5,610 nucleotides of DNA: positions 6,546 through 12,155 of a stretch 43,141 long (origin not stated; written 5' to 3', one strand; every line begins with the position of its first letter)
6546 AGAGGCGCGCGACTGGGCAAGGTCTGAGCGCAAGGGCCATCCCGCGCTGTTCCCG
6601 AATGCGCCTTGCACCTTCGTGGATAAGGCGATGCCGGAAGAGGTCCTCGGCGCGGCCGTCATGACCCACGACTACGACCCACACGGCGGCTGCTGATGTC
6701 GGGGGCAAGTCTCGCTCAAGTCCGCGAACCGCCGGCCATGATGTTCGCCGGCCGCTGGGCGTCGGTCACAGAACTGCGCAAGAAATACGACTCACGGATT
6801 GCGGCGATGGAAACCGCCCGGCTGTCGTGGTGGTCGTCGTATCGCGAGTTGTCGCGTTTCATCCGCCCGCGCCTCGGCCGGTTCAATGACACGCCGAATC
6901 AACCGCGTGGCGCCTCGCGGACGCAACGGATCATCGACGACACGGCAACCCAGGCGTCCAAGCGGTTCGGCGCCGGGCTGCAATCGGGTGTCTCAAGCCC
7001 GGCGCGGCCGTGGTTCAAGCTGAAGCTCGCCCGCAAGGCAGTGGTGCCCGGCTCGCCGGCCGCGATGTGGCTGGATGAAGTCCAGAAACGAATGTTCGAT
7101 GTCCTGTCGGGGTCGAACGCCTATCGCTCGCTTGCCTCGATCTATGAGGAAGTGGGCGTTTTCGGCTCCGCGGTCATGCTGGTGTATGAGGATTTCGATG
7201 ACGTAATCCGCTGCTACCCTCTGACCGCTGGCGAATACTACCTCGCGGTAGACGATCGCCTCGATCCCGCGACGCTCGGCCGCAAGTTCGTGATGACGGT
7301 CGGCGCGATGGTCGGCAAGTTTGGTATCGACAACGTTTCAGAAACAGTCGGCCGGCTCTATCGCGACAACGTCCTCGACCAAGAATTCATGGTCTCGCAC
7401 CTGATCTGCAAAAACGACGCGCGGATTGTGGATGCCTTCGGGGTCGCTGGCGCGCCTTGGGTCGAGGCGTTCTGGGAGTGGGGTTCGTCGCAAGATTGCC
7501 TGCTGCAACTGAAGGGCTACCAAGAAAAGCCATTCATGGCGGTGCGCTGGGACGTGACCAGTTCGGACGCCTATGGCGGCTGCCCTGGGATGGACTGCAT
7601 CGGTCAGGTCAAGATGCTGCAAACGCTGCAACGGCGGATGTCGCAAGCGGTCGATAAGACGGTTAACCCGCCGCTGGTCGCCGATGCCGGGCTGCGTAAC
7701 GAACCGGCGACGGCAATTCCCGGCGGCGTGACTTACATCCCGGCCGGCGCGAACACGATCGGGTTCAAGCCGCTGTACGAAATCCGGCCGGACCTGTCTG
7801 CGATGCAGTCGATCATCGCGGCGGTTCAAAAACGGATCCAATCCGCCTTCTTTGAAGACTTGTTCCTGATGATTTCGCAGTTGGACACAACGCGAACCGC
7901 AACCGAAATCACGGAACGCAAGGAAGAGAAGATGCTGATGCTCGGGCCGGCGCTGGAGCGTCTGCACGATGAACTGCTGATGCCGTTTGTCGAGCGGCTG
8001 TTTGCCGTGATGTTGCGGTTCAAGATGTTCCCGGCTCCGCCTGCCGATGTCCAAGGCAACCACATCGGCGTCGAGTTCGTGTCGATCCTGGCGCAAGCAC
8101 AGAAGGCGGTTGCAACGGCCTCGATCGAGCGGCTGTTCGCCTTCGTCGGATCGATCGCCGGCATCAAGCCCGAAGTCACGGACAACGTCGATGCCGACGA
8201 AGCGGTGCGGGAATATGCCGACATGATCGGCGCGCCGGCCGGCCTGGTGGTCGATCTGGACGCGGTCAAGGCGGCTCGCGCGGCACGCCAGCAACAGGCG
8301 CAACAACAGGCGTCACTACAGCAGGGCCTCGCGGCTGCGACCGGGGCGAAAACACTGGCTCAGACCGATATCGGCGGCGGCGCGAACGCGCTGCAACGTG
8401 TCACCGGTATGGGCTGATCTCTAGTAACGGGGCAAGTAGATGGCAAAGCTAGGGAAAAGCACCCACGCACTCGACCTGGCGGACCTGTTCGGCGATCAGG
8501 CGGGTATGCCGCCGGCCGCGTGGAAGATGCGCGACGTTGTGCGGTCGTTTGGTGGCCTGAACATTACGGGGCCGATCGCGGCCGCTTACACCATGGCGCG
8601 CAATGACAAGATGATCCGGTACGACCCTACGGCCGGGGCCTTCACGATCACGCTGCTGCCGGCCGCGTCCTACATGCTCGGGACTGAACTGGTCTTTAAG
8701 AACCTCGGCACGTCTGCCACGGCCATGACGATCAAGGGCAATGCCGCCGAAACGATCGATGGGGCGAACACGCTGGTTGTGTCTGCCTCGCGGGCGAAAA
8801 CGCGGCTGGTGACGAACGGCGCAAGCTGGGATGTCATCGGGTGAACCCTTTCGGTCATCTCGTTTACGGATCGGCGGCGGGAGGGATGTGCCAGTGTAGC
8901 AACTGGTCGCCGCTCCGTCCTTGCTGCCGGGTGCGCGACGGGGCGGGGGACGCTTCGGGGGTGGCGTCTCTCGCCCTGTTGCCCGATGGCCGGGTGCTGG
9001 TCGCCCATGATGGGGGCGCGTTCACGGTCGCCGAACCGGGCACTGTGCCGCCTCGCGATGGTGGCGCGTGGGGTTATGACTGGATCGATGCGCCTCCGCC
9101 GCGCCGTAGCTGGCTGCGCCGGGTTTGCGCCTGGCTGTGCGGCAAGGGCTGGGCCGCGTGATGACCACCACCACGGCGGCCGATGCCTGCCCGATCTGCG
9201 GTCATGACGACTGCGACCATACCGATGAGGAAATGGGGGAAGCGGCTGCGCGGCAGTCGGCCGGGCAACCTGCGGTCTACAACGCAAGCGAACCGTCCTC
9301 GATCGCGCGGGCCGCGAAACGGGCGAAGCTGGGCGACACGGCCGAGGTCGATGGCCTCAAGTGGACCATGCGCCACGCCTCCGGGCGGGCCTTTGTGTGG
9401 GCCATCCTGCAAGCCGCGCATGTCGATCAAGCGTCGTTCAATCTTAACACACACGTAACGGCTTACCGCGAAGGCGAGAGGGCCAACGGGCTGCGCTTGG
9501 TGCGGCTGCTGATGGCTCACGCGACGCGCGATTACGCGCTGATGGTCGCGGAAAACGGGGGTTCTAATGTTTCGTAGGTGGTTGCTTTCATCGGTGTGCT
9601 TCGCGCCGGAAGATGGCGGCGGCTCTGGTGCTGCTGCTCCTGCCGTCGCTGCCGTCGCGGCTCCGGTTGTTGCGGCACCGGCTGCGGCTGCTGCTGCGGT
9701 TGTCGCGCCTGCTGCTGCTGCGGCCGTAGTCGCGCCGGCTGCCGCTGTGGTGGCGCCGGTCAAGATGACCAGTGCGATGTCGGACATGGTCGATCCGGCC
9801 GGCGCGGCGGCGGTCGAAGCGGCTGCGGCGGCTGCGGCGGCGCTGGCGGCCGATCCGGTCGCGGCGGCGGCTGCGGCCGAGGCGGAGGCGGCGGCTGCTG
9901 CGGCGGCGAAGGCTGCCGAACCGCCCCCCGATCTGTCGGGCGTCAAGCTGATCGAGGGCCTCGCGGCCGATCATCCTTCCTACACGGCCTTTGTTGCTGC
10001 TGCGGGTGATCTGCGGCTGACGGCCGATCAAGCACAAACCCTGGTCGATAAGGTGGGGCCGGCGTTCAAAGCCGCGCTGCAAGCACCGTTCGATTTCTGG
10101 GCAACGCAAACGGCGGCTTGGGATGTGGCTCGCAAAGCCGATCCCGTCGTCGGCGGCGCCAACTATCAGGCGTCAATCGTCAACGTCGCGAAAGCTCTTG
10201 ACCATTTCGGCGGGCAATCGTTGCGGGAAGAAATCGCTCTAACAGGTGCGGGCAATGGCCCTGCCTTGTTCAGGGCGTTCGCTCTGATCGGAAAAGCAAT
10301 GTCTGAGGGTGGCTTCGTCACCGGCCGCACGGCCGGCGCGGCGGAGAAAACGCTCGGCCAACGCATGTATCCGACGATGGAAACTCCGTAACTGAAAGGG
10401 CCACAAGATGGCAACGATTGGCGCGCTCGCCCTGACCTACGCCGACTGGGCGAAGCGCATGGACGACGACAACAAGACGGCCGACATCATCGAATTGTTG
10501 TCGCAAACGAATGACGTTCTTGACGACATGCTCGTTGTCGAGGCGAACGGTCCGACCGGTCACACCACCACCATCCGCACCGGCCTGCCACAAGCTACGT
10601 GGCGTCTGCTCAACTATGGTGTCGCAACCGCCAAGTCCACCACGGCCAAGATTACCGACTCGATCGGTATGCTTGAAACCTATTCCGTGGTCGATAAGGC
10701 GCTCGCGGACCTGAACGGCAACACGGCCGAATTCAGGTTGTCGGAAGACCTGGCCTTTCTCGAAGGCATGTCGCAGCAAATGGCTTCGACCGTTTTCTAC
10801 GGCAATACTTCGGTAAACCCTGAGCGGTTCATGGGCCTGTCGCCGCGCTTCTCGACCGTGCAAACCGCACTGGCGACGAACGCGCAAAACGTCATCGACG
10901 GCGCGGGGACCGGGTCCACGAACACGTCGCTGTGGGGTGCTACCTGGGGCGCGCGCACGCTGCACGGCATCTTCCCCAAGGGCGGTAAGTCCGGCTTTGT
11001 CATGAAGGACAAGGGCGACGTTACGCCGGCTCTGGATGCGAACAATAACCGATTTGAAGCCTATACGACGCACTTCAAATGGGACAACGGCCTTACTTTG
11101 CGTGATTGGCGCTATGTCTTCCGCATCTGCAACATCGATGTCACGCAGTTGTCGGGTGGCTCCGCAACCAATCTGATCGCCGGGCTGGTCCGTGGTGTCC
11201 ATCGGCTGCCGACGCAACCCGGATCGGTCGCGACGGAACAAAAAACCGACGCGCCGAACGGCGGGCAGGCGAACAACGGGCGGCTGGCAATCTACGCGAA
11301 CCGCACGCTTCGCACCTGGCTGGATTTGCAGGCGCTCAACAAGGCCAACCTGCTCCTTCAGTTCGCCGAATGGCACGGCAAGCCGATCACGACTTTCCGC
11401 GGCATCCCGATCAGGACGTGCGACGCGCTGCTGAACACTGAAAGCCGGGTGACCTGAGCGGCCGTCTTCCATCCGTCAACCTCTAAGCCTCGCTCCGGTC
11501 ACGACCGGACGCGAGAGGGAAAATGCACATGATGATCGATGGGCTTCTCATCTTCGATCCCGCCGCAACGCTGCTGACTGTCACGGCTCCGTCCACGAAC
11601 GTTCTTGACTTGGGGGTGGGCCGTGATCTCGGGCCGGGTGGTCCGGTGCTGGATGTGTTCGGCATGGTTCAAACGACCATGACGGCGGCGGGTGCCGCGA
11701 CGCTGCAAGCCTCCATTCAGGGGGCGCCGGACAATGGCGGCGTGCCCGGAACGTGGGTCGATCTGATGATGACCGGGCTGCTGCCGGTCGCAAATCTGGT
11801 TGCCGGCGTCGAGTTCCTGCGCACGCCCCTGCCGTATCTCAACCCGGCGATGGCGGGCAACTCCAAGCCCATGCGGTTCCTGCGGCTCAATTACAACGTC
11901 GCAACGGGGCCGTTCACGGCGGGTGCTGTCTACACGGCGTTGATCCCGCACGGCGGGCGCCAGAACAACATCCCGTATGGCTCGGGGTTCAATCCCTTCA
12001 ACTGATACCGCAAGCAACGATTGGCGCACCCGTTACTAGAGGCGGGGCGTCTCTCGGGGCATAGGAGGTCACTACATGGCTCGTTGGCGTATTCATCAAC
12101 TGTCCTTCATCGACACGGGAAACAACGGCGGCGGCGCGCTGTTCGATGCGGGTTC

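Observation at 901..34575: Exact 10-mer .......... (mostly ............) present seven times on both strands, mainly at gene junctions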

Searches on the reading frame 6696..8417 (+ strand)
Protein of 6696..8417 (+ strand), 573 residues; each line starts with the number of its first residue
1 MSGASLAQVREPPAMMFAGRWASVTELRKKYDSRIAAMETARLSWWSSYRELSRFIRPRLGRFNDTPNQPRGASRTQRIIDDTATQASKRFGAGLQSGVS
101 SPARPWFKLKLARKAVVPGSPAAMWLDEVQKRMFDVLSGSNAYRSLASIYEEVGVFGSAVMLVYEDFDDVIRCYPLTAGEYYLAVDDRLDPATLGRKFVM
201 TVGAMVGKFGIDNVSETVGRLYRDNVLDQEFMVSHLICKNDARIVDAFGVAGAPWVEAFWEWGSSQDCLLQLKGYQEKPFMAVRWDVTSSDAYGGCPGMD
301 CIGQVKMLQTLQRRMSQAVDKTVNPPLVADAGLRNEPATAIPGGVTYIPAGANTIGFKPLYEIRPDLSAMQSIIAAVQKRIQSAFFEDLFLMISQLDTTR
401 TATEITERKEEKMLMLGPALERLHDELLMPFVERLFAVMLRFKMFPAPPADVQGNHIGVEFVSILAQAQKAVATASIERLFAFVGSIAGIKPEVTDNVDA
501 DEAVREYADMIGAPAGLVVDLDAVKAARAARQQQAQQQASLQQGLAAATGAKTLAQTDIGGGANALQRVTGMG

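Call 9: search_protein_families(library=phrogs, proteins=[window:6696-8417:+], max_evalue=0.001)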
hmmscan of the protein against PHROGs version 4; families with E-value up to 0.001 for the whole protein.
window:6696-8417:+ (573 aa): 4 families
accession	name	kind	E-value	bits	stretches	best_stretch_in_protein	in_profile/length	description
phrog_332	-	connector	6.6e-146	487.9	1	25-565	8-553/560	head-tail adaptor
phrog_21643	-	unknown function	2.1e-52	178.9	1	317-557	13-253/268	-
phrog_21528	-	unknown function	4.3e-41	141.8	1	33-243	8-219/224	-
phrog_449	-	connector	2e-22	80.4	1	276-554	241-511/520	head-tail adaptor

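Call 10: search_dna_similar(query=window:6696-8417:+, collection=phages, mode=protein, max_rows=30)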
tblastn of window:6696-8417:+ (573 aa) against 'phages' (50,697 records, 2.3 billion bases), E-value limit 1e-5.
Records with a match: 198; places in all: 200; records where one place covers at least 80% of the query: 158.
Best place of each record, by identity: <60% 198.
By first word of the organism name: Vibrio 51; Pelagibacter 23; Pseudomonas 16; Escherichia 15; Xanthomonas 15; Caudoviricetes 12; Salmonella 12; Acinetobacter 6; Bordetella 5; Burkholderia 5; and 19 more.
By host as written in the record: - 61; Candidatus Pelagibacter ubique HTCC1062 14; Vibrio cholerae 2095 9; Vibrio cholerae 7; Xanthomonas albilineans CFBP2523 6; Pseudomonas aeruginosa PA14 5; Escherichia coli O157:H7 4; Xanthomonas citri 4; and 61 more.
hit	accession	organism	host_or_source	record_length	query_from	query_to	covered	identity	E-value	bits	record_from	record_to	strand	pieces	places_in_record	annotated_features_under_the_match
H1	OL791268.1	Phage zth2-2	-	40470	28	512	85%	41.1%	5e-117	387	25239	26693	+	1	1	record has no annotation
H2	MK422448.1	Klebsiella phage ST512-KPC3phi13.3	Klebsiella pneumoniae ST512-KPC3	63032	23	514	86%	40.3%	2e-113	377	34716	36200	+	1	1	tail protein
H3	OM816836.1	Klebsiella phage vB_KpnP_BUCT711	Klebsiella pneumoniae BUCT711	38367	23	514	86%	40.3%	2e-113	377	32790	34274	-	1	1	tail protein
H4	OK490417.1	Klebsiella phage Kp4865-1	Klebsiella pneumoniae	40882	23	514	86%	40.3%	2e-113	377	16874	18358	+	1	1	record has no annotation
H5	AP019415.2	Pseudomonas phage HU1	Pseudomonas lactis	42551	26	514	85%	40.2%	3e-103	348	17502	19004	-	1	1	hypothetical protein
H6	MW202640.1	Caudoviricetes sp.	Manatee Spring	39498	28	512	85%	40.3%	2e-113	377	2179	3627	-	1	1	head to tail connecting protein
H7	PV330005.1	Bordetella phage vB_BbrP_003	Bordetella bronchiseptica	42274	28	512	85%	40.1%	4e-111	370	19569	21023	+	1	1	collar head-to-tail connector protein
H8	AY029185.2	Bordetella phage BPP-1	-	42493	28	512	85%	40.1%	4e-111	370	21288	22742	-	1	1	bbp21: Bbp21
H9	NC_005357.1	Bordetella phage BPP-1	Bordetella bronchiseptica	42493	28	512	85%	40.1%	4e-111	370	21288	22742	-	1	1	head-tail adaptor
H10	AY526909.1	Bordetella phage BIP-1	-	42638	28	512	85%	40.1%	4e-111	370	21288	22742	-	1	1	none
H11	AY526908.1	Bordetella phage BMP-1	-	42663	28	512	85%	40.1%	4e-111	370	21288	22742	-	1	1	none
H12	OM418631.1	Pseudomonas phage UFJF_PfDIW6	Pseudomonas fluorescens UFV 041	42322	27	514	85%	39.7%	3e-100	339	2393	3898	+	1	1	head-to-tail connector protein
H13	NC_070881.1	Pseudomonas phage UFJF_PfDIW6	Pseudomonas fluorescens UFV 041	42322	27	514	85%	39.7%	3e-100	339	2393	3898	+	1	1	head-to-tail connector protein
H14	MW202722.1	Caudoviricetes sp.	Manatee Spring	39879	33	512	84%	40.1%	1e-111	372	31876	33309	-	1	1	head to tail connecting protein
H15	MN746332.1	Caulobacter phage SR18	Caulobacter vibrioides CB15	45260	23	512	86%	39.2%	3e-97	330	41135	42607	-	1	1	head to tail connecting protein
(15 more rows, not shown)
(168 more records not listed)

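Call 14: find_related_loci(query=window:6696-8417:+, collection=viral_contigs, flank=10000)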
Query window:6696-8417:+ (573 aa) in viral_contigs; peptide patterns used: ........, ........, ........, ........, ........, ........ (x = any residue, [..] = any of these).
600 stretches matched a pattern (row limit reached: there are more); 32 encode a relative of the query (tblastn E <= 1e-3); 32 distinct loci.
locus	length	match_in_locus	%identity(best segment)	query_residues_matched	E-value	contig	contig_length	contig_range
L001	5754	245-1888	43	26-573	5e-133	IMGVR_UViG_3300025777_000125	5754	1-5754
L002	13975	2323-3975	41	27-566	4e-117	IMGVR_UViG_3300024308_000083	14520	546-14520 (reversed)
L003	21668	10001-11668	41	27-571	2e-116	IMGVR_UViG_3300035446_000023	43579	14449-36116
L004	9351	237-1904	40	27-571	4e-116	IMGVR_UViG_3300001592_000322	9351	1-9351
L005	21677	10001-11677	41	28-571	1e-115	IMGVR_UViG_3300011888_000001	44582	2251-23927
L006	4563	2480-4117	40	28-559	5e-116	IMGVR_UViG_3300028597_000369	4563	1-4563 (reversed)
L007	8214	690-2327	41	28-559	4e-115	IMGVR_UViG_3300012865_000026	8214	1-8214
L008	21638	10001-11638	40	28-559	8e-115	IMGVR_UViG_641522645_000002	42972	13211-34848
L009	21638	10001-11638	40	28-559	3e-114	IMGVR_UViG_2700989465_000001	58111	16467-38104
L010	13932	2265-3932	40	27-571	3e-114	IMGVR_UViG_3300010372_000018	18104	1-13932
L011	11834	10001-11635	40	27-559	5e-112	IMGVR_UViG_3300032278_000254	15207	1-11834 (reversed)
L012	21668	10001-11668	42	27-571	4e-118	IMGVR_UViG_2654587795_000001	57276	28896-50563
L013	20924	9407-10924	39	30-531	2e-108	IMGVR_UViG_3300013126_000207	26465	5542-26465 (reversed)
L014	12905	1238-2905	39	28-571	1e-105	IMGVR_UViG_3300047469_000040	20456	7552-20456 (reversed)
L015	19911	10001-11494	34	26-519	3e-94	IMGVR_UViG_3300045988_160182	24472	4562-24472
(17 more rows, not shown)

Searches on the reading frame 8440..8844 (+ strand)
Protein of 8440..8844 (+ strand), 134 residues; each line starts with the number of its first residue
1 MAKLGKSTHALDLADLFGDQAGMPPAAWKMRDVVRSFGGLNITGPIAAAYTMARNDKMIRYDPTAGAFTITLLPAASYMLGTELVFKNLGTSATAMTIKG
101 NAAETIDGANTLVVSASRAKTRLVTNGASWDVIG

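Call 29: search_protein_families(library=phrogs, proteins=[window:8440-8844:+], max_evalue=0.01)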
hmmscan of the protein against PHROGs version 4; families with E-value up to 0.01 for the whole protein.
window:8440-8844:+ (134 aa): 1 family
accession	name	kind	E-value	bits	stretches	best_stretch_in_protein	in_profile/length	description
phrog_15797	-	unknown function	0.00018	22.9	1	47-133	16-98/102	-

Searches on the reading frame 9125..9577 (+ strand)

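Call 47: search_protein_families(library=phrogs, proteins=[window:9125-9577:+], max_evalue=0.01)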
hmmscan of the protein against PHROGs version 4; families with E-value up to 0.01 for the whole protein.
window:9125-9577:+ (150 aa): 1 family
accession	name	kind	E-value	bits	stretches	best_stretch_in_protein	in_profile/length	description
phrog_528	-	unknown function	1.8e-18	67.1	1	60-144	10-94/98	-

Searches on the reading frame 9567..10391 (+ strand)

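Call 47: search_protein_families(library=phrogs, proteins=[window:9567-10391:+], max_evalue=0.01)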
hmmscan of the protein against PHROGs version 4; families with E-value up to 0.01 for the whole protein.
window:9567-10391:+ (274 aa): 3 families
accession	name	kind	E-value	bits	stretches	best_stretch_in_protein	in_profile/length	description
phrog_458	-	other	6.4e-34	119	1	47-271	26-245/246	protease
phrog_30010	-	unknown function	6.8e-16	59.1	1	73-251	8-180/517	-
phrog_3742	-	unknown function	2.1e-06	28.9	1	89-257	76-241/287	-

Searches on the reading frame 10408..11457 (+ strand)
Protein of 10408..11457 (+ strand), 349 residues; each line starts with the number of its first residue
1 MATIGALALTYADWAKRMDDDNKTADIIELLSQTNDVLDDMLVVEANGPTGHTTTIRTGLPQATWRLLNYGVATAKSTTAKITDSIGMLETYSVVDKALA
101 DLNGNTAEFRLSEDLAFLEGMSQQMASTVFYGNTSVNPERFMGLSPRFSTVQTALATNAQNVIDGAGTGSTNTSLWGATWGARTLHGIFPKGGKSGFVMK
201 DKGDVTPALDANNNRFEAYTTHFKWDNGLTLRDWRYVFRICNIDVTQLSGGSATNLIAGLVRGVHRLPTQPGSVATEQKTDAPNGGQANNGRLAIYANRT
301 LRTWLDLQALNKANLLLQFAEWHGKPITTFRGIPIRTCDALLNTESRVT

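Call 9: search_protein_families(library=phrogs, proteins=[window:10408-11457:+], max_evalue=0.001)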
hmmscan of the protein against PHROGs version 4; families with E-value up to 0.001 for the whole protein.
window:10408-11457:+ (349 aa): 1 family
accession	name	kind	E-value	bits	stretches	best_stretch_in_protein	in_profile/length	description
phrog_212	-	head and packaging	4.5e-87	293.2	1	6-249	3-299/301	major head protein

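Call 33: find_related_loci(query=window:10408-11457:+, collection=genome_contigs, flank=10000)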
Query window:10408-11457:+ (349 aa) in genome_contigs; peptide patterns used: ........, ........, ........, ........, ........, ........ (x = any residue, [..] = any of these).
54 stretches matched a pattern; 5 encode a relative of the query (tblastn E <= 1e-3); 5 distinct loci.
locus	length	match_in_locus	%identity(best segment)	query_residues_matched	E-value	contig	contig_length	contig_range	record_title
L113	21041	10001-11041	70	1-348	1e-164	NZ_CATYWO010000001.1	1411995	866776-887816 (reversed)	Ralstonia condita strain LMG 7141 isolate LMG 7141 1, whole genome shotgun sequence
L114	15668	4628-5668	63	1-349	4e-143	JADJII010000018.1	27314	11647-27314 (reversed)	MAG: Candidatus Egaibacter danicus isolate Ega_18-Q3-R5-49_MAXAC.062 tig00024567-10-272260, whole genome shotgun sequenc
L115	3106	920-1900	59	1-348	2e-141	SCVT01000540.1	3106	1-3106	MAG: Reyranella sp. isolate GW928_bin.5 GW928_bin.5-33541-1, whole genome shotgun sequence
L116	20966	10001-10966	45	1-348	2e-84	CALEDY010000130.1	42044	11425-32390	MAG TPA_asm: uncultured Collinsella sp. isolate ERR2619710_bin.27_CONCOCT_v1.1_MAG genome assembly, contig: ERZ1026782.2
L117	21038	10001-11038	65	1-348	1e-147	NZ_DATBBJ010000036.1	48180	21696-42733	MAG: Scandinavium sp. isolate SMAG_U5756 k141_4621457, whole genome shotgun sequence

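Call 34: find_related_loci(query=window:10408-11457:+, collection=metagenome_contigs, flank=10000)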
Query window:10408-11457:+ (349 aa) in metagenome_contigs; peptide patterns used: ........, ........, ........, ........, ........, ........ (x = any residue, [..] = any of these).
408 stretches matched a pattern; 343 encode a relative of the query (tblastn E <= 1e-3); the best 80 are kept; 80 distinct loci.
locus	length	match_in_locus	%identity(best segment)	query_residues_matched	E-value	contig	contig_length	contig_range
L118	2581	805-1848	75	1-348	0e+0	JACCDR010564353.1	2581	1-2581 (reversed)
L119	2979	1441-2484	74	1-348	0e+0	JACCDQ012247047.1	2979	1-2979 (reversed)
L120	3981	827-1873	70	1-349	0e+0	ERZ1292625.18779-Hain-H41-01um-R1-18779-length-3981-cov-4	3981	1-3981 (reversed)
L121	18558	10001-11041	71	1-348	3e-170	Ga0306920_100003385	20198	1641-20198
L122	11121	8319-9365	71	1-348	1e-169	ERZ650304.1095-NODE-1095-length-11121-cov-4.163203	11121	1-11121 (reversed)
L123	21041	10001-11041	70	1-348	4e-165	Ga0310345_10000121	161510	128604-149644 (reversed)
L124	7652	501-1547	68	1-348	6e-163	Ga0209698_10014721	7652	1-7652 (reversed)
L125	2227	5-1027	70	8-349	3e-174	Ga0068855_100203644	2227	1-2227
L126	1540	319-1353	67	1-348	1e-171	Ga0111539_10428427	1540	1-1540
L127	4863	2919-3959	65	1-349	9e-156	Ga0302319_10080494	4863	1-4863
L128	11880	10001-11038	66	1-348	1e-151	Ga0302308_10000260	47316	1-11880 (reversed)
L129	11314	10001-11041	65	1-349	8e-151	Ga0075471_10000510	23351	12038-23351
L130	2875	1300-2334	67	3-349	1e-158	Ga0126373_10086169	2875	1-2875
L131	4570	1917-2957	65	1-349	7e-154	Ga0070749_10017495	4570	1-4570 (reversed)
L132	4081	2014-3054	66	1-349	2e-154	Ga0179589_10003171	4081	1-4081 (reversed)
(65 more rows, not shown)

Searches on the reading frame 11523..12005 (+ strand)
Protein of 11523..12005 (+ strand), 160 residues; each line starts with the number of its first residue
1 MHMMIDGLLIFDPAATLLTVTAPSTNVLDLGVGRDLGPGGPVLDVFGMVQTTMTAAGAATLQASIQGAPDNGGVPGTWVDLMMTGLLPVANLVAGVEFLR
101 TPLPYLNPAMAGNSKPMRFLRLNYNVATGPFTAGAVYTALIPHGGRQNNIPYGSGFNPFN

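Call 47: search_protein_families(library=phrogs, proteins=[window:11523-12005:+], max_evalue=0.01)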
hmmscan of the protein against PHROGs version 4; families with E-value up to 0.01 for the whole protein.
window:11523-12005:+ (160 aa): 1 family
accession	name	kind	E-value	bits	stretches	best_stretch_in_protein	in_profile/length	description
phrog_427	-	unknown function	3.7e-19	70.1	1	3-152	1-137/142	-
